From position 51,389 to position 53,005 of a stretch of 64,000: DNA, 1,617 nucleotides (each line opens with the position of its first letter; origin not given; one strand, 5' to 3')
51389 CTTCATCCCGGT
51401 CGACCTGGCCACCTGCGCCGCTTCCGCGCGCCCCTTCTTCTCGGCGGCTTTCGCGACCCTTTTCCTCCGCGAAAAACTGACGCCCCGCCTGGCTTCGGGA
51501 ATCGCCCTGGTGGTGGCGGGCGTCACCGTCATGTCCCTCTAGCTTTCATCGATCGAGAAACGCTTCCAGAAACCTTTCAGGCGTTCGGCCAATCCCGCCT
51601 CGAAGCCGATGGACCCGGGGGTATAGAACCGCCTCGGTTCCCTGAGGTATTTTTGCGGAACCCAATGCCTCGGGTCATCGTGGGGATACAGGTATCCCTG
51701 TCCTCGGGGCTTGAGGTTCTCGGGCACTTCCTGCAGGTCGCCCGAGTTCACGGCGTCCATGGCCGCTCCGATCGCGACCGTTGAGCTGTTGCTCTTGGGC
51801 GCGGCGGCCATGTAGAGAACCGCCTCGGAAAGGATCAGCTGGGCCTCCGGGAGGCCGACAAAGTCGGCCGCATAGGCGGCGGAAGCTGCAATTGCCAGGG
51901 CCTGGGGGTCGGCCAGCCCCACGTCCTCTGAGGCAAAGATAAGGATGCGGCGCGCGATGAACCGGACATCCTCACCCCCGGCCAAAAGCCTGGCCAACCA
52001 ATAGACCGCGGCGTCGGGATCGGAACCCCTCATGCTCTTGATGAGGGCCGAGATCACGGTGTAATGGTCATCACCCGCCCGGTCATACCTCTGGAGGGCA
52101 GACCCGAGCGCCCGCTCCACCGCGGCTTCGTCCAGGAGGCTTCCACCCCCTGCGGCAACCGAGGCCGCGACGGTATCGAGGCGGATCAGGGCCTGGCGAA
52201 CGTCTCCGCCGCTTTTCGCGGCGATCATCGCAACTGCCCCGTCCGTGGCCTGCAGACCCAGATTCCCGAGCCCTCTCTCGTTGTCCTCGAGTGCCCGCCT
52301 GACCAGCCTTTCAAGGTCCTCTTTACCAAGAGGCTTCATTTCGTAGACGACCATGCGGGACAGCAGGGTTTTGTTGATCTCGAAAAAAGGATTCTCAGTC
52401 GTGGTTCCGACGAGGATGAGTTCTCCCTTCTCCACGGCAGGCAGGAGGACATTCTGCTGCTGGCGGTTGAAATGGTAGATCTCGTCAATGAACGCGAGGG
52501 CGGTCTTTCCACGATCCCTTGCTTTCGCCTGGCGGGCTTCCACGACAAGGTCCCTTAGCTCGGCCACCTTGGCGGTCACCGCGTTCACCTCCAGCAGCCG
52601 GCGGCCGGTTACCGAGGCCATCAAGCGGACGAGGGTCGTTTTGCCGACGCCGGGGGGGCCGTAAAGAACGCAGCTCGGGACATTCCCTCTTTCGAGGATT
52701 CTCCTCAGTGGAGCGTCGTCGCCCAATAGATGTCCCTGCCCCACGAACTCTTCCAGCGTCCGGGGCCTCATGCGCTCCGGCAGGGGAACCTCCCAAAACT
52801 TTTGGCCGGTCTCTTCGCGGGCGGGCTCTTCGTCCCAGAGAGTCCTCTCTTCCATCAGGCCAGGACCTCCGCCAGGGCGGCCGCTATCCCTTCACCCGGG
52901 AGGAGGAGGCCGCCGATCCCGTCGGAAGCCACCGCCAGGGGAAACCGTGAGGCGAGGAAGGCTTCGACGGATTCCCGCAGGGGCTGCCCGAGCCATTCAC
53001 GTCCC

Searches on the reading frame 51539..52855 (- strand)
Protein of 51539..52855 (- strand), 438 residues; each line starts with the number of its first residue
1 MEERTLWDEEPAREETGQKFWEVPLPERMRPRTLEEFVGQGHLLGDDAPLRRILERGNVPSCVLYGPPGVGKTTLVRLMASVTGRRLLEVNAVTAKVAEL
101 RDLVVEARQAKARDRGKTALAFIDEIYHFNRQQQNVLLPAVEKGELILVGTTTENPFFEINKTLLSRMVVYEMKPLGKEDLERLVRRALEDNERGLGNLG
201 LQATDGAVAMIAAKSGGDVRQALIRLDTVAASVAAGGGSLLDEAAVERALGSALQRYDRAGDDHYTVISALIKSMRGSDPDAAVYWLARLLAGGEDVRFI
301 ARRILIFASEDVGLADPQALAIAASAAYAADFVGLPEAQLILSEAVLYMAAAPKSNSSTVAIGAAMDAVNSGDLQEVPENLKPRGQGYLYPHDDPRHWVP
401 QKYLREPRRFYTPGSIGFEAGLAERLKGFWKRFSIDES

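Call 12: search_protein_families(library=pfam, proteins=[window:51539-52855:-])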
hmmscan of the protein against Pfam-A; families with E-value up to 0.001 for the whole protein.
window:51539-52855:- (438 aa): 10 families
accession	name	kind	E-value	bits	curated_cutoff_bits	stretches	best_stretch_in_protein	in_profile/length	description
PF12002.13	MgsA_C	-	9.6e-55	185.4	27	1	277-428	1-165/167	MgsA AAA+ ATPase C terminal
PF16193.11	AAA_assoc_2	-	6.8e-19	68.3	34.3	1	199-276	3-81/81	AAA C-terminal domain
PF00004.35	AAA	-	4.8e-14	53.4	21.2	1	63-170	2-125/131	ATPase family associated with various cellular activities (AAA)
PF05496.18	RuvB_N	-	1.5e-10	41.5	27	1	29-150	1-118/159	Holliday junction DNA helicase RuvB P-loop domain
PF07728.20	AAA_5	-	2.4e-09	37.8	22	1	63-184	3-135/139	AAA domain (dynein-related subfamily)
PF13173.12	AAA_14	-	8.9e-08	32.6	27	1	62-176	5-123/129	AAA domain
PF13191.12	AAA_16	-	3.6e-06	28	32.6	1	53-93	15-61/167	AAA ATPase domain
PF13245.12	AAA_19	-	0.00016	22.3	25.1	0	61-87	13-39/134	AAA domain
PF13401.12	AAA_22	-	0.00042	21.1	27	0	61-133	7-82/130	AAA domain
PF01637.24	ATPase_2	-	0.00055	20.3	33.2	0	50-82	11-43/225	ATPase domain predominantly from Archaea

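Call 21: find_encoding_contigs(protein=window:51539-52855:-, flank=10000, max_places=10)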
Protein window:51539-52855:- (438 aa): 11 contigs read that carry it; 8 places shown.
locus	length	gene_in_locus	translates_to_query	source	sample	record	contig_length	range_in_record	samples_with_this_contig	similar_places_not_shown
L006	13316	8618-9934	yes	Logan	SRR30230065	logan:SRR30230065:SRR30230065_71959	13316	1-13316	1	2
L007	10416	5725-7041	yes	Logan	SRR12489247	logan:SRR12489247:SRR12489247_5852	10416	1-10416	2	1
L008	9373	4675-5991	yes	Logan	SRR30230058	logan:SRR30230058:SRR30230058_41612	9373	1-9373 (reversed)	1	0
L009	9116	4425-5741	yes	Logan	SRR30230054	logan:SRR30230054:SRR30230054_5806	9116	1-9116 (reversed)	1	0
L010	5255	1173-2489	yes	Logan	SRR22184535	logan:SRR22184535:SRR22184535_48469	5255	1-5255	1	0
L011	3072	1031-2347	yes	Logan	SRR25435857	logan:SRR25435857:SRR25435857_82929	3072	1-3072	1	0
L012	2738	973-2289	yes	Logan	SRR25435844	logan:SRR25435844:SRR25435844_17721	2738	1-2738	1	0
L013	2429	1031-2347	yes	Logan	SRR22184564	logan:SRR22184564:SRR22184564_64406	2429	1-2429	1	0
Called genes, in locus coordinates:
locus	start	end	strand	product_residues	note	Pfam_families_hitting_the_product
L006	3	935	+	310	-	?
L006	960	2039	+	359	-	PF13510:Fer2_4, PF10588:NADH-G_4Fe-4S_3, PF14697:Fer4_21, PF22117:Fer4_Nqo3, PF12838:Fer4_7, PF13183:Fer4_8 (weak), PF04879:Molybdop_Fe4S4, PF00384:Molybdopterin, +3 more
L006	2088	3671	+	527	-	PF00384:Molybdopterin, PF01568:Molydop_binding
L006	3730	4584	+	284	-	PF01226:Form_Nir_trans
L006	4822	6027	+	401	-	PF00999:Na_H_Exchanger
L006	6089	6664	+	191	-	PF12804:NTP_transf_3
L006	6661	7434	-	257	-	PF02634:FdhD-NarQ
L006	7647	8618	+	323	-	PF00702:Hydrolase, PF13419:HAD_2, PF13242:Hydrolase_like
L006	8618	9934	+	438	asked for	PF05496:RuvB_N, PF13191:AAA_16 (weak), PF00004:AAA, PF07728:AAA_5, PF13173:AAA_14, PF16193:AAA_assoc_2, PF12002:MgsA_C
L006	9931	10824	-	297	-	PF00892:EamA, PF03151:TPT, PF00892:EamA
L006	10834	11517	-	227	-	PF00392:GntR, PF13412:HTH_24 (faint), PF07729:FCD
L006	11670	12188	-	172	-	PF01923:Cob_adeno_trans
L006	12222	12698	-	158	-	PF10865:DUF2703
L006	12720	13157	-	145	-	PF03061:4HBT, PF13279:4HBT_2 (weak)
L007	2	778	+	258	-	?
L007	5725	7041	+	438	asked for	PF05496:RuvB_N, PF13191:AAA_16 (weak), PF00004:AAA, PF07728:AAA_5, PF13173:AAA_14, PF16193:AAA_assoc_2, PF12002:MgsA_C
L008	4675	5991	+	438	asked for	PF05496:RuvB_N, PF13191:AAA_16 (weak), PF00004:AAA, PF07728:AAA_5, PF13173:AAA_14, PF16193:AAA_assoc_2, PF12002:MgsA_C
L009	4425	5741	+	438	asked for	PF05496:RuvB_N, PF13191:AAA_16 (weak), PF00004:AAA, PF07728:AAA_5, PF13173:AAA_14, PF16193:AAA_assoc_2, PF12002:MgsA_C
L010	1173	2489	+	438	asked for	PF05496:RuvB_N, PF13191:AAA_16 (weak), PF00004:AAA, PF07728:AAA_5, PF13173:AAA_14, PF16193:AAA_assoc_2, PF12002:MgsA_C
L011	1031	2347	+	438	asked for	PF05496:RuvB_N, PF13191:AAA_16 (weak), PF00004:AAA, PF07728:AAA_5, PF13173:AAA_14, PF16193:AAA_assoc_2, PF12002:MgsA_C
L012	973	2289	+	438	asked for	PF05496:RuvB_N, PF13191:AAA_16 (weak), PF00004:AAA, PF07728:AAA_5, PF13173:AAA_14, PF16193:AAA_assoc_2, PF12002:MgsA_C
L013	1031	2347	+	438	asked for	PF05496:RuvB_N, PF13191:AAA_16 (weak), PF00004:AAA, PF07728:AAA_5, PF13173:AAA_14, PF16193:AAA_assoc_2, PF12002:MgsA_C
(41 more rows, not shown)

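Call 78: search_protein_families(library=ncbifam, proteins=[L039:14500-15462:+, L039:15552-15758:-], max_evalue=0.001)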
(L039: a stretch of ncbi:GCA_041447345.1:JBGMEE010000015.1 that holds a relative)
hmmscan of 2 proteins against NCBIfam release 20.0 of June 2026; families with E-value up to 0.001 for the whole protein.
L039:14500-15462:+ (320 aa): 10 families
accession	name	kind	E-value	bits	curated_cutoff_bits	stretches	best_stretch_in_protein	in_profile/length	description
NF040815.2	recomb_XerA_Arch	equivalog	7.4e-33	114.2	220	1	22-293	1-262/263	site-specific tyrosine recombinase/integron integrase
TIGR02224.1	recomb_XerC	equivalog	2.2e-29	102.7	335.15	1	24-299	3-291/295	tyrosine recombinase XerC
TIGR02225.1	recomb_XerD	equivalog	7.1e-28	97.8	329.6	1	24-299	3-288/290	site-specific tyrosine recombinase XerD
NF001399.0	PRK00283.1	subfamily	3.9e-24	85.4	279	1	31-300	20-298/300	tyrosine recombinase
NF002331.0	PRK01287.1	subfamily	1.5e-18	66.9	371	1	76-306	98-333/365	site-specific tyrosine recombinase XerC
NF003462.0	PRK05084.1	equivalog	2e-13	49.8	267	1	139-292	196-351/360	tyrosine recombinase XerS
TIGR02249.1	integrase_gron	subfamily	4.1e-09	36.2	265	1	240-284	255-299/315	integron integrase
NF007370.0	PRK09870.1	subfamily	1.6e-06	27.9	221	1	124-284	19-178/200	tyrosine-type DNA invertase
NF007371.0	PRK09871.1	subfamily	1.9e-06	27.6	222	1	135-285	23-174/198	tyrosine-type DNA invertase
NF011946.0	PRK15417.1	equivalog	0.00056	19.2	435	0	243-286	273-316/337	integron integrase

L039:15552-15758:- (68 aa): 0 families
